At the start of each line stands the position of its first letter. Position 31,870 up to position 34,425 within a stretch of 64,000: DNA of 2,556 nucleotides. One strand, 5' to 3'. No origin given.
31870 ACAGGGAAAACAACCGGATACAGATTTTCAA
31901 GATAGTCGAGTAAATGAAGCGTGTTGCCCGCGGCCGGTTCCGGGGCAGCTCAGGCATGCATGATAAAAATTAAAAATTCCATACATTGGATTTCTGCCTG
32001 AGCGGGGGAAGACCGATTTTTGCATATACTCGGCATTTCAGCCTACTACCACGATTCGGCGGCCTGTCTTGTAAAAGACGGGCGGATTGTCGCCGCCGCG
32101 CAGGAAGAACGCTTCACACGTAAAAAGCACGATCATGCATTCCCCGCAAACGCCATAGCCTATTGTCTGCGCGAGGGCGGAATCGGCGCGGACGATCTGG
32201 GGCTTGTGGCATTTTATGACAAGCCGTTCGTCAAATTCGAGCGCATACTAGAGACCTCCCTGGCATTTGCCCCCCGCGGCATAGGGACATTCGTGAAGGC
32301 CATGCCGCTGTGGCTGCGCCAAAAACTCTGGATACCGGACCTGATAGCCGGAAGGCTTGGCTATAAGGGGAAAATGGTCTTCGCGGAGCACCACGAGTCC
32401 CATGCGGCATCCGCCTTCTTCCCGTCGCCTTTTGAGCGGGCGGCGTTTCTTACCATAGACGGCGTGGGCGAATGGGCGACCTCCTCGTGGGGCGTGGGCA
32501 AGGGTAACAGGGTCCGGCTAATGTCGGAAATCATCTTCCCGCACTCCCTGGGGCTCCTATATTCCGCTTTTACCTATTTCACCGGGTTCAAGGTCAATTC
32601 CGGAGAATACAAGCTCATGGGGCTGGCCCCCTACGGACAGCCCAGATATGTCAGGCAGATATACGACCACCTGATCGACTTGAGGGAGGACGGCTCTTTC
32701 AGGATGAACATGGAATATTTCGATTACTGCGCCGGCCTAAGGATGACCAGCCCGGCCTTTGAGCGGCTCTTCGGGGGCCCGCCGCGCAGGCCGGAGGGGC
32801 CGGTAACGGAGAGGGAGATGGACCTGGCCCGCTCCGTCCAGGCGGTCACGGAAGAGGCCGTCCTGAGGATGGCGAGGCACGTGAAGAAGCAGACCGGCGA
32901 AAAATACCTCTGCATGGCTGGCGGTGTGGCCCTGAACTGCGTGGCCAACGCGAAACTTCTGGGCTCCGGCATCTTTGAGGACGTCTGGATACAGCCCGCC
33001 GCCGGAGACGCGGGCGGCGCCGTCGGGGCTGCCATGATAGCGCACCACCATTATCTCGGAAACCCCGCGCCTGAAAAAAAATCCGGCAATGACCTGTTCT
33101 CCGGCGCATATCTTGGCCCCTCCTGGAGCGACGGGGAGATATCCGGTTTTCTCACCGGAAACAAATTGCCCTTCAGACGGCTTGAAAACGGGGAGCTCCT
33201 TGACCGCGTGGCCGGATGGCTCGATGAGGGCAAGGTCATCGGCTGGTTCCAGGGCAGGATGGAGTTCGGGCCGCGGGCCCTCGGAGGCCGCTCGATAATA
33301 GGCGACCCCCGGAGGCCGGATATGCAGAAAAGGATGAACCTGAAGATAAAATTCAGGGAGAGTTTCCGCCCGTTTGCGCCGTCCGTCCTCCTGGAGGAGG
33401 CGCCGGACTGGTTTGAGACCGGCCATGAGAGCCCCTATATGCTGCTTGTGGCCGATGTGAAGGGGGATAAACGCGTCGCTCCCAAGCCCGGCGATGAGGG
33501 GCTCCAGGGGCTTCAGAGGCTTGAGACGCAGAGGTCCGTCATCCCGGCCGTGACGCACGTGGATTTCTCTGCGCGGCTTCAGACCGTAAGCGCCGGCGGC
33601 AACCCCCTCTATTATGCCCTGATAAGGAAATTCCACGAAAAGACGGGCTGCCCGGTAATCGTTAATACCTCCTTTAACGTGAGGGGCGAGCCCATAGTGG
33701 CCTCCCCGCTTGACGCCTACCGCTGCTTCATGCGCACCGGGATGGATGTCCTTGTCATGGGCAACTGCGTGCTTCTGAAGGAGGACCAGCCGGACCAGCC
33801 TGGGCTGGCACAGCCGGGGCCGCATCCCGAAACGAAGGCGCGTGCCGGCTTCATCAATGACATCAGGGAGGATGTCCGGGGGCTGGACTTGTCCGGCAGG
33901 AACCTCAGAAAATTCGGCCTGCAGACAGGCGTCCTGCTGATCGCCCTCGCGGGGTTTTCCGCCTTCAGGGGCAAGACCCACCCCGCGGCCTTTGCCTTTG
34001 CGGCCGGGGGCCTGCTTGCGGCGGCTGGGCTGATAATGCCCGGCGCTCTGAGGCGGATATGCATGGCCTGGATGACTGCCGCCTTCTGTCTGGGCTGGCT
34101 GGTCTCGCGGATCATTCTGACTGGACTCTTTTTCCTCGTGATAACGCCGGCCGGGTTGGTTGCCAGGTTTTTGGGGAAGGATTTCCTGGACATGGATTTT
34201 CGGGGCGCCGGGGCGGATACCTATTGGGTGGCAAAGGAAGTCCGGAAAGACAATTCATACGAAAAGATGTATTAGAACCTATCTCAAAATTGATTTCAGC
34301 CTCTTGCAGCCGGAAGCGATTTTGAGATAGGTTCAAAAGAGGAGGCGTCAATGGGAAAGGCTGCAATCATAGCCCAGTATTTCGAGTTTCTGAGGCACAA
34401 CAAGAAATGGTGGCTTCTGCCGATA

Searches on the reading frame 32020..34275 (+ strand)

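Call 11: search_protein_families(library=pfam, proteins=[window:32020-34275:+], max_evalue=0.001)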
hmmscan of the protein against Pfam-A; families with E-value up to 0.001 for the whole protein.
window:32020-34275:+ (751 aa): 3 families
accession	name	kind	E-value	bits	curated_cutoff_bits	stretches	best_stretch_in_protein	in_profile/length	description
PF02543.21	Carbam_trans_N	-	3e-97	326.6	24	1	2-339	1-346/346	Carbamoyltransferase N-terminus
PF16861.10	Carbam_trans_C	-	5.3e-72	241.3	27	1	400-586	3-169/170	Carbamoyltransferase C-terminus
PF19588.4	SxtJ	-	1e-08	36.3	24.4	1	628-723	2-98/99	Saxitoxin biosynthesis operon protein SxtJ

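Call 60: search_protein_families(library=ncbifam, proteins=[window:32020-34275:+], max_evalue=0.001)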
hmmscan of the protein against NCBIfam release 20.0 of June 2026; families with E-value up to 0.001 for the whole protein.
window:32020-34275:+ (751 aa): 1 family
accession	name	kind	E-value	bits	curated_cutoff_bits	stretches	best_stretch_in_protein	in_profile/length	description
NF041651.1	nodul_NodU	equivalog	1.1e-40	140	1000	1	282-557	291-527/556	nodulation protein NodU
